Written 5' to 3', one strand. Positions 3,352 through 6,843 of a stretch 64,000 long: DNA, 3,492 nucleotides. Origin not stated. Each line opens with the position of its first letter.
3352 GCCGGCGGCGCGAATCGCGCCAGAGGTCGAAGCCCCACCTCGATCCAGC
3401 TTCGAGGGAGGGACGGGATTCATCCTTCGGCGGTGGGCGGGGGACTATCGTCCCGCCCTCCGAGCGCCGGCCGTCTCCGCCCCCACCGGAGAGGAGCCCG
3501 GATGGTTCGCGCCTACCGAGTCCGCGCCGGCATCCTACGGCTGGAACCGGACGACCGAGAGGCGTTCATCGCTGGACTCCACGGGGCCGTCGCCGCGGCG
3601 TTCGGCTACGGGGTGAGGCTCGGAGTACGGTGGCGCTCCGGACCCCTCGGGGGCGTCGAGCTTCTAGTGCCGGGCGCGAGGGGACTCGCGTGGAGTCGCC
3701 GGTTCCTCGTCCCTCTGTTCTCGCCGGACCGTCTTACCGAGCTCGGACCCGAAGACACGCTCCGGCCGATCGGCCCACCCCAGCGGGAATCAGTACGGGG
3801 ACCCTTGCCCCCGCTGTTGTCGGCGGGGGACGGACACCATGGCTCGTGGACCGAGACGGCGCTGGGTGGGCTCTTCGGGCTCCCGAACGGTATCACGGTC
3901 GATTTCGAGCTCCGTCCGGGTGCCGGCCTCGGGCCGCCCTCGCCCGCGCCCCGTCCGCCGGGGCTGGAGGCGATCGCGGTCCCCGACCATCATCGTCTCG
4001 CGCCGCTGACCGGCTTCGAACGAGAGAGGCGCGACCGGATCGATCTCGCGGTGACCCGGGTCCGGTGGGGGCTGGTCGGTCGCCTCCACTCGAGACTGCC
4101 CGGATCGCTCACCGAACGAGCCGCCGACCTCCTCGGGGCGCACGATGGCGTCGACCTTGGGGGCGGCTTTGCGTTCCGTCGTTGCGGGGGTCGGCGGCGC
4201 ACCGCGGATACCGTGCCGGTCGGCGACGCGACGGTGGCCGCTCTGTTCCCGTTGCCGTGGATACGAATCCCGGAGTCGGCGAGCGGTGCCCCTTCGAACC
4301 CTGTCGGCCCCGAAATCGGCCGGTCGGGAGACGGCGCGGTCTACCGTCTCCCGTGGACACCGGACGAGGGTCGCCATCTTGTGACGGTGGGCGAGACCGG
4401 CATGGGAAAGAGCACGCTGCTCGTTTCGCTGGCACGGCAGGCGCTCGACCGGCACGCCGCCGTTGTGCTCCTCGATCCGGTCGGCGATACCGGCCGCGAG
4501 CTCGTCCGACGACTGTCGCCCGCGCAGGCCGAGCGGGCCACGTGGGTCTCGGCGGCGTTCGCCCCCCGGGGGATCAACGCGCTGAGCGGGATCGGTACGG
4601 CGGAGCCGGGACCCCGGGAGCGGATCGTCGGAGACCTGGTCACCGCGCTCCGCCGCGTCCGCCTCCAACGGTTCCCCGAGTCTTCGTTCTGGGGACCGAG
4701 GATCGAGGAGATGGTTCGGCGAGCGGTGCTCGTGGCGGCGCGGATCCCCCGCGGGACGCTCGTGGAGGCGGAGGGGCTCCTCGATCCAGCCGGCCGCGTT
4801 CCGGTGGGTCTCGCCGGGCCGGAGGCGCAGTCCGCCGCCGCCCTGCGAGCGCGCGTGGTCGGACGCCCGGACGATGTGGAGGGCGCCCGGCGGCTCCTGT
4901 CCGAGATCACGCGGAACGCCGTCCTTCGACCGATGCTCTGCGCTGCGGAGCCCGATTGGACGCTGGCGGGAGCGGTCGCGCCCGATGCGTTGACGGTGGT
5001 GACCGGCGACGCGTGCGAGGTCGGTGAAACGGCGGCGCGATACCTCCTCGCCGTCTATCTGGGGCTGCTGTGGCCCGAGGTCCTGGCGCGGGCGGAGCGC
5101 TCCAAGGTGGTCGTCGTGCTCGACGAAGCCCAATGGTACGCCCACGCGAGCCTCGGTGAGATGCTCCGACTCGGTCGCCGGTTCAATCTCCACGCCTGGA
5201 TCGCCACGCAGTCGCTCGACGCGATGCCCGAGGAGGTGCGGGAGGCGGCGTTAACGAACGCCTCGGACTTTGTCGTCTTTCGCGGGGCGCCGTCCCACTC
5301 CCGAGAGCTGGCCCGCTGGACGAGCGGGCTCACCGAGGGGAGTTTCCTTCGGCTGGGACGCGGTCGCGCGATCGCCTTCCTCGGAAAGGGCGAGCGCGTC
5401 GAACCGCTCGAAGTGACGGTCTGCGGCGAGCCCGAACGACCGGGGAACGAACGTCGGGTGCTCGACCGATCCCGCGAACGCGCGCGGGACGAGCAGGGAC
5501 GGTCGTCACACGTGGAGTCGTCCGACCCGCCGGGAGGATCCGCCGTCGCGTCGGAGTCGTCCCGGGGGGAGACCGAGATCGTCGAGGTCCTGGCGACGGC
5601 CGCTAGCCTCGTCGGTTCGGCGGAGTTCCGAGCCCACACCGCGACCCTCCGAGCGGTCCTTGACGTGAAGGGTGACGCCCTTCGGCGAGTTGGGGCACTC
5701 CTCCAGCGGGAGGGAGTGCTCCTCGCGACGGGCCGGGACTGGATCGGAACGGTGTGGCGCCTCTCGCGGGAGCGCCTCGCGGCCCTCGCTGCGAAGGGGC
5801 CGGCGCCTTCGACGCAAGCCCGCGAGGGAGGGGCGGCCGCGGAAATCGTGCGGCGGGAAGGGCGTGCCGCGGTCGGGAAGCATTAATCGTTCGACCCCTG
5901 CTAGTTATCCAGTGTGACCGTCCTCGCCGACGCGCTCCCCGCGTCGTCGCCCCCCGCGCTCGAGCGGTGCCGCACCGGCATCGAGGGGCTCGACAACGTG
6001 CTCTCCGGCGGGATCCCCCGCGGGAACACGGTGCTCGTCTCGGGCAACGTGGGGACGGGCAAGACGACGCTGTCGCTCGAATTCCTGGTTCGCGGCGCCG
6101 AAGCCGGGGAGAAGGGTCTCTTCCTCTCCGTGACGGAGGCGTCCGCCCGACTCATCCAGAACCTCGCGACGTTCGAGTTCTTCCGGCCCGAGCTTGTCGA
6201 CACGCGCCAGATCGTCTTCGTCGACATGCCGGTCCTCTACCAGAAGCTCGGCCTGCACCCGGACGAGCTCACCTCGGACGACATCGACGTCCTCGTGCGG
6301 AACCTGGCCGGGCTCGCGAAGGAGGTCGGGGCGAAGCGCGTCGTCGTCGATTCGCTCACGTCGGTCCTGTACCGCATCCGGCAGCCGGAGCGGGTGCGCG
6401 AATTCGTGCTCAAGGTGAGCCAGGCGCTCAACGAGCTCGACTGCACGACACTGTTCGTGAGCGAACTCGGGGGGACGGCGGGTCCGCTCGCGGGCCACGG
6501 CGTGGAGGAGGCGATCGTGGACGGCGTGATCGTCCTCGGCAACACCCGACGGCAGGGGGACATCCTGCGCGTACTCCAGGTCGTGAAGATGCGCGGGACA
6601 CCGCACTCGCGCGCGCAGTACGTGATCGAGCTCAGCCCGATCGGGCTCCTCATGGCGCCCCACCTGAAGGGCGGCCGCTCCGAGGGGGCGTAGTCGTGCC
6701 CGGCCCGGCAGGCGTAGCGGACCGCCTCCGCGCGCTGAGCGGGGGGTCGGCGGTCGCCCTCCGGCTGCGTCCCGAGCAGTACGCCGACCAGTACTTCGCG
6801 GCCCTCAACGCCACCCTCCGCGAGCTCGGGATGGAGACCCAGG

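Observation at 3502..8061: Four-gene operon: a HerA/FtsK-like ATPase followed by three tandem KaiC/RecA-like paralogs, one intact and two with degenerate P-loops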

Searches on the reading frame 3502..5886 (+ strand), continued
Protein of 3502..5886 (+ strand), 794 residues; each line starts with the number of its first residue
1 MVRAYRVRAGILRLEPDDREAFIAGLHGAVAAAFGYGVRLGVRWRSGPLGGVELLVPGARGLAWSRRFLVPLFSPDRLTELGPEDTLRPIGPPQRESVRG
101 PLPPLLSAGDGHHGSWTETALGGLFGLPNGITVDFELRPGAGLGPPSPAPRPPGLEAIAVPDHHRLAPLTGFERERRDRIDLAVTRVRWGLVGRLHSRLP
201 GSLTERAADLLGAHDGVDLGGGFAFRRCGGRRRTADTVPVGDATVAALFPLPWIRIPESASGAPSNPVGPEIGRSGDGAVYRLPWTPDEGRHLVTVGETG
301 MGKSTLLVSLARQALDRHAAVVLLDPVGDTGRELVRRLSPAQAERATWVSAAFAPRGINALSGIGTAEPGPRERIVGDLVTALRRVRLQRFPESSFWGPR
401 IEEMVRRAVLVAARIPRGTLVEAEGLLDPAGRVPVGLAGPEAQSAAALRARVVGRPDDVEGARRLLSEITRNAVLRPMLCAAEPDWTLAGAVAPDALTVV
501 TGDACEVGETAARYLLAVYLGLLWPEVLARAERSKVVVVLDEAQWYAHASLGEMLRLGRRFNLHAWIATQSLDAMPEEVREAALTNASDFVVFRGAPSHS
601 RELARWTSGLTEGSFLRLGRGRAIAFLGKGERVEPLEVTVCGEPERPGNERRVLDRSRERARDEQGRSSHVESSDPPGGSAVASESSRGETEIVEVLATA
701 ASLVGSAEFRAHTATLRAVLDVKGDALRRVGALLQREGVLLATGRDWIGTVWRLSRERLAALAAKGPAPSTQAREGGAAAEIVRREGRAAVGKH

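Call 59: predict_structure(alignment_id=A3)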
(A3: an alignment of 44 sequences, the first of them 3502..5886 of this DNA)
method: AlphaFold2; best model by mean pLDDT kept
length: 794 residues; sequences in the alignment: 44
mean_pLDDT: 85.6   pTM: 0.72
mean pLDDT of the five models: 85.6, 84.1, 83.9, 83.2, 82.3
residues with pLDDT >= 90: 457; 70-90: 208; 50-70: 95; < 50: 34
segments of 3 or more residues with pLDDT < 50: 215-218, 260-264, 669-683
pLDDT, mean of each block of 10 residues (from residue 1): 79 75 92 92 87 92 93 83 66 78 58 71 88 91 53 51 67 72 73 90 90 58 76 69 87 72 63 85 93 97 97 97 98 96 96 94 94 96 90 81 97 95 97 87 94 96 96 97 95 97 96 97 97 97 97 98 98 96 97 90 81 88 91 88 84 91 62 37 63 93 93 94 86 96 93 97 77 78 90 54
secondary structure, 60 per line:
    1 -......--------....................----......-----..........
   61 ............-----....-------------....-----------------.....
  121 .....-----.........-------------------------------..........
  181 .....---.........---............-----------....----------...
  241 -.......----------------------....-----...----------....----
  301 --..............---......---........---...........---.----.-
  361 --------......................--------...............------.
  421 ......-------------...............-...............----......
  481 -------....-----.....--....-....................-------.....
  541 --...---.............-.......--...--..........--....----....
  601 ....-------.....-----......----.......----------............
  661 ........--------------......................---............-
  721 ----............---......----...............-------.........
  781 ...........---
elements in order (helices of 4 or more, strands of 3 or more residues): E2-7 H16-35 E40-45 E51-57 H58-72 E78-81 E95-98 H116-125 E131-139 H171-185 E189-197 H201-212 E224-227 E238-240 H242-248 E271-274 E280-282 E293-296 H303-316 E320-325 H329-336 H340-345 E346-350 H369-390 H399-413 H420-426 H440-454 H456-470 H475-479 H488-491 E497-501 H504-507 H509-528 E536-540 H549-561 E563-569 H577-586 E589-592 H597-604 H612-616 E622-627 E632-638 H649-668 H683-704 E708-712 H713-719 H725-736 E740-745 E750-755 H756-764 H772-791

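Call 91: search_protein_families(library=pfam, proteins=[P0085, P0083, P0095, P0104], max_evalue=0.001)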
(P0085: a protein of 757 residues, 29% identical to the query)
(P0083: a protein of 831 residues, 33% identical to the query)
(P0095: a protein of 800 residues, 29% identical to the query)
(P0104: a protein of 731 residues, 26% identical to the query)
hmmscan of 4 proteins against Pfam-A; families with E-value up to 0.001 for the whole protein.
P0085 (757 aa): 1 family
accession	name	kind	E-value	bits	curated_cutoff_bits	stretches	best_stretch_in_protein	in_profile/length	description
PF10412.15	TrwB_AAD_bind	-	1.6e-06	27.8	20.5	1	349-413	15-73/387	Type IV secretion-system coupling protein DNA-binding domain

P0083 (831 aa): 4 families
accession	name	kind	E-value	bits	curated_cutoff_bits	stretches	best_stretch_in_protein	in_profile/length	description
PF10412.15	TrwB_AAD_bind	-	5.9e-10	39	20.5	1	419-740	11-316/387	Type IV secretion-system coupling protein DNA-binding domain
PF02534.20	T4SS-DNA_transf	-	1.4e-07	31.2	20.1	0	590-717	226-347/468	Type IV secretory system Conjugative DNA transfer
PF12696.13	TraG-D_C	-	0.0001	22.7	22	1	674-737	3-69/126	TraM recognition site of TraD and TraG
PF25199.1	nSTAND_NTPase5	-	0.00019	21.7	34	1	419-483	37-103/145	Novel STAND NTPase 5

P0095 (800 aa): 3 families
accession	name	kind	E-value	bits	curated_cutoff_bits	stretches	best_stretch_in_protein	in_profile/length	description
PF01935.23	DUF87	-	3e-06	27.9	23.2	1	398-474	9-83/220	Helicase HerA, central domain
PF10412.15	TrwB_AAD_bind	-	6.8e-06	25.6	20.5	1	410-457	14-61/387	Type IV secretion-system coupling protein DNA-binding domain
PF12696.13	TraG-D_C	-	0.00049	20.5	22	1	663-727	4-69/126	TraM recognition site of TraD and TraG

P0104 (731 aa): 0 families

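Call 103: fold_search(model_id=the predicted structure, library=pdb)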
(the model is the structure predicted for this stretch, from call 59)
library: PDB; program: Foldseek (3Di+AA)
matches with E <= 10: 1134; with E <= 0.001: 134
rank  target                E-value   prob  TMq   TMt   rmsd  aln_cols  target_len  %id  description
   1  4d2i_A                6.2e-13  1.00  0.32  0.52  12.0       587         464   13  Crystal structure of the HerA hexameric DNA translocase from Sulfolobus solfataricus bound to AMP-PNP (released 2014-12-03)
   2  9x1m_A                8.3e-13  1.00  0.30  0.39  16.0       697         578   13  The cryo-EM structure of HerA-NurA complex with AMPPNP and dsDNA from Thermococcus kodakarensis (released 2026-02-04)
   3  4d2i_B                1.7e-12  1.00  0.32  0.52  12.0       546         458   14  Crystal structure of the HerA hexameric DNA translocase from Sulfolobus solfataricus bound to AMP-PNP (released 2014-12-03)
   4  8rtd_T                1.7e-12  1.00  0.40  0.39  12.3       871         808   11  Stalk-Arches-IMC structure from the fully-assembled R388 type IV secretion system determined by cryo-EM. (released 2024-06-19)
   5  8rtd_O                3.9e-12  1.00  0.39  0.39  11.7       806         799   11  Stalk-Arches-IMC structure from the fully-assembled R388 type IV secretion system determined by cryo-EM. (released 2024-06-19)
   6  7es4                  5.1e-12  1.00  0.33  0.65   6.7       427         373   14  the crystral structure of DndH-C-domain (released 2022-05-11)
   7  8rtd_g                1.1e-11  1.00  0.38  0.40  12.0       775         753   11  Stalk-Arches-IMC structure from the fully-assembled R388 type IV secretion system determined by cryo-EM. (released 2024-06-19)
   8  7o43_B                2.4e-11  1.00  0.42  0.42  10.2       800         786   11  TrwK/VirB4unbound dimer complex from R388 type IV secretion system determined by cryo-EM. (released 2022-06-22)
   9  8rtd_P                2.8e-11  1.00  0.41  0.42  10.7       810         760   11  Stalk-Arches-IMC structure from the fully-assembled R388 type IV secretion system determined by cryo-EM. (released 2024-06-19)
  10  1e9s_F                3.7e-11  1.00  0.36  0.63   5.8       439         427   15  Bacterial conjugative coupling protein TrwBdeltaN70. Unbound monoclinic form. (released 2001-02-06)
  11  1e9r_D                3.9e-11  1.00  0.35  0.63   5.1       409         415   16  Bacterial conjugative coupling protein TrwBdeltaN70. Trigonal form in complex with sulphate. (released 2001-02-06)
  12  1e9s_L                4.7e-11  1.00  0.34  0.61   4.9       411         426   15  Bacterial conjugative coupling protein TrwBdeltaN70. Unbound monoclinic form. (released 2001-02-06)
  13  1e9r_G                4.7e-11  1.00  0.34  0.62   4.7       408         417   15  Bacterial conjugative coupling protein TrwBdeltaN70. Trigonal form in complex with sulphate. (released 2001-02-06)
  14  1e9s_A                4.7e-11  1.00  0.35  0.63   5.7       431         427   15  Bacterial conjugative coupling protein TrwBdeltaN70. Unbound monoclinic form. (released 2001-02-06)
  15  8dol_D                6.0e-11  1.00  0.36  0.51   7.3       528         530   11  Mechanism of regulation of the Helicobacter pylori Cagbeta ATPase by CagZ (released 2023-02-15)
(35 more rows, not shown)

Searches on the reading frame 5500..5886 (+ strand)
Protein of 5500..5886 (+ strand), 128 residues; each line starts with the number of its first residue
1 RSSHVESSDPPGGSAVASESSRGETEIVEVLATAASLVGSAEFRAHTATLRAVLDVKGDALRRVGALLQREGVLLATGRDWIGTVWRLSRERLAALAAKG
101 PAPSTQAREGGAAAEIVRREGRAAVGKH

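Call 61: search_protein_families(library=pfam, proteins=[window:5500-5886:+], max_evalue=0.01)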
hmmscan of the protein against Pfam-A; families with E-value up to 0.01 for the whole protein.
window:5500-5886:+ (128 aa): 0 families

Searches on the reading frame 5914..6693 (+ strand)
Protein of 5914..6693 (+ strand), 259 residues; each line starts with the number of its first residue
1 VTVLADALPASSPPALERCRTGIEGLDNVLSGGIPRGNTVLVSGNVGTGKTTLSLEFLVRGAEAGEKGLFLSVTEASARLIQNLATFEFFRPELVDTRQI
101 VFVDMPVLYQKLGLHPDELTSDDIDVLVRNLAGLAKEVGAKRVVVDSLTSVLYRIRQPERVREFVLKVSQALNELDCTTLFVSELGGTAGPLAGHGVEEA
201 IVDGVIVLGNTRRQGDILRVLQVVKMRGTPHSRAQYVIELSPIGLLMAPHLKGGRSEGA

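Call 7: search_protein_families(library=pfam, proteins=[window:5914-6693:+], max_evalue=0.1)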
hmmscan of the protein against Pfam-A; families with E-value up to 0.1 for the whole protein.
window:5914-6693:+ (259 aa): 12 families
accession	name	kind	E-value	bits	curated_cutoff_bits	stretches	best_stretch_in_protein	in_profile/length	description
PF06745.19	ATPase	-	2.9e-57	194.2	26.6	1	19-245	1-224/231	KaiC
PF13481.12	AAA_25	-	1.7e-06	28.2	27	1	23-182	19-187/195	AAA domain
PF00154.27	RecA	-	0.00035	20.6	27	1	16-74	30-89/262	recA bacterial DNA recombination protein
PF13191.12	AAA_16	-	0.00095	20.1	32.6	1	34-84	21-73/167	AAA ATPase domain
PF13238.12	AAA_18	-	0.002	19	29.4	1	40-170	1-101/128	AAA domain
PF03796.21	DnaB_C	-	0.0046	16.8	27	1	20-85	3-68/255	DnaB-like helicase C terminal domain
PF05625.17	PAXNEB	-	0.0063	16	28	1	21-45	21-45/366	PAXNEB protein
PF23365.1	DUF7090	-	0.009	16.2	27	1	121-181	97-157/192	Family of unknown function (DUF7090)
PF20720.3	nSTAND3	-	0.025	14.7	27.2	1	38-65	18-45/155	Novel STAND NTPase 3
PF08423.17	Rad51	-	0.032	14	22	1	19-60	8-49/244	Rad51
PF13479.12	AAA_24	-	0.033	14.5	27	1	37-151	2-76/195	AAA domain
PF25199.1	nSTAND_NTPase5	-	0.085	13.1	34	0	36-104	40-103/145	Novel STAND NTPase 5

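Call 8: search_protein_families(library=ncbifam, proteins=[window:5914-6693:+], max_evalue=0.1)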
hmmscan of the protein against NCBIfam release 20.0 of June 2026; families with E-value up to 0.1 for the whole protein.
window:5914-6693:+ (259 aa): 27 families (the best 25 are shown)
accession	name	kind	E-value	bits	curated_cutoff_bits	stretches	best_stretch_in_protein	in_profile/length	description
NF006799.0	PRK09302.1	equivalog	9.8e-48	163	408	1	15-243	9-234/515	circadian clock protein KaiC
TIGR03877.1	thermo_KaiC_1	hypoth_equivalog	1.4e-36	126.2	307.25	1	17-248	2-233/238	KaiC domain-containing protein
TIGR03881.1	KaiC_arch_4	hypoth_equivalog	5.3e-35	121.2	247.8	1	17-242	1-222/231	KaiC domain-containing protein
TIGR03880.1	KaiC_arch_3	hypoth_equivalog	6.7e-34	117.4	249.45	1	22-241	1-211/224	KaiC domain-containing protein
TIGR02655.1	circ_KaiC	equivalog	7.1e-33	114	546.25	1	18-245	2-226/484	circadian clock protein KaiC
TIGR03878.1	thermo_KaiC_2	hypoth_equivalog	7.4e-13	48.4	232.2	1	31-246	30-252/259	KaiC domain-containing protein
NF004723.0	PRK06067.1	subfamily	1.1e-09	38.2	194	1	20-233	17-219/243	flagellar accessory protein FlaH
TIGR00416.1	sms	equivalog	1.5e-09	37.2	403.05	1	17-227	74-260/454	DNA repair protein RadA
NF052589.1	ArlH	equivalog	2.3e-09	37.3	215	1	25-172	8-149/229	archaellum protein ArlH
NF006861.0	PRK09361.1-1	equivalog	1.7e-07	31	278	1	19-158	5-131/235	DNA repair and recombination protein RadB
NF004629.0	PRK05973.1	equivalog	2e-06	27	156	1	33-91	60-118/237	DNA helicase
TIGR02237.1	recomb_radB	equivalog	2.3e-06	27.6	172.4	1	26-175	1-132/210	DNA repair and recombination protein RadB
TIGR03600.1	phage_DnaB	exception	5.8e-06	25.6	498.65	1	20-175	178-343/421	phage replicative helicase, DnaB family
NF006320.0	PRK08533.1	equivalog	1.5e-05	24.8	215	1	25-170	12-148/230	flagellar accessory protein FlaH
NF003301.0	PRK04301.1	equivalog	3.2e-05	23.3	259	1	17-151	81-209/316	DNA repair and recombination protein RadA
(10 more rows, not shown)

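Call 9: search_protein_families(library=padloc, proteins=[window:5914-6693:+], max_evalue=0.1)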
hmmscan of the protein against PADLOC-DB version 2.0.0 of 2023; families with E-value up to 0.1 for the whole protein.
window:5914-6693:+ (259 aa): 1 family
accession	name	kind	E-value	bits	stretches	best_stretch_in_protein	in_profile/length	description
PDLC04140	mad8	-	9e-05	20.1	1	33-141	23-117/314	mads_8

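Call 38: search_solved_structures(query=window:5914-6693:+, max_evalue=0.001)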
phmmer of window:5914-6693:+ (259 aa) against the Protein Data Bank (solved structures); distinct sequences matched with E-value up to 0.001: 49.
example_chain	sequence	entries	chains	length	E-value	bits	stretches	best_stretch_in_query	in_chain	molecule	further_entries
8zn5_B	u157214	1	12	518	2e-53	184.6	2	14-242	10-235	KaiC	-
8zn6_F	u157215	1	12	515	4.5e-46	160.5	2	14-249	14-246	KaiC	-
5jwq_A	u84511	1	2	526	5.7e-46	160.2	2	13-240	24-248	Circadian clock protein kinase KaiC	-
7s65_A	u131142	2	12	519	1.5e-45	158.9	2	13-248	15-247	Circadian clock protein kinase KaiC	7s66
7dy1_A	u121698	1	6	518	2.1e-45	158.3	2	13-240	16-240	Circadian clock protein kinase KaiC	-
4o0m_A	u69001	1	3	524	2.2e-45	158.3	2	13-240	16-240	Circadian clock protein kinase KaiC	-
3k0f_A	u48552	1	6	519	3.3e-45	157.7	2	13-248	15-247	Circadian clock protein kinase KaiC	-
3s1a_A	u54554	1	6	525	3.5e-45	157.6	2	13-247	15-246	Circadian clock protein kinase kaiC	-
9ofh_A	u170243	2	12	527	3.6e-45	157.6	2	13-247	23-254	Circadian clock oscillator protein KaiC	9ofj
7x1z_A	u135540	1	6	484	5.5e-45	157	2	15-248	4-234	Circadian clock oscillator protein KaiC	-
3jzm_A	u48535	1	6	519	5.9e-45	156.9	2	13-248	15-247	Circadian clock protein kinase kaiC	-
7dye_A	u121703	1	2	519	7.2e-45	156.6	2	13-248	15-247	Circadian clock protein kinase KaiC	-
3k09_A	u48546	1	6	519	1e-44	156.1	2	13-248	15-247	Circadian clock protein kinase kaiC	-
7x1y_A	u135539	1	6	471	1.1e-44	155.9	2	15-248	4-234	Circadian clock oscillator protein KaiC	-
4dug_A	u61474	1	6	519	1.2e-44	155.8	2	13-248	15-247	Circadian clock protein kinase kaiC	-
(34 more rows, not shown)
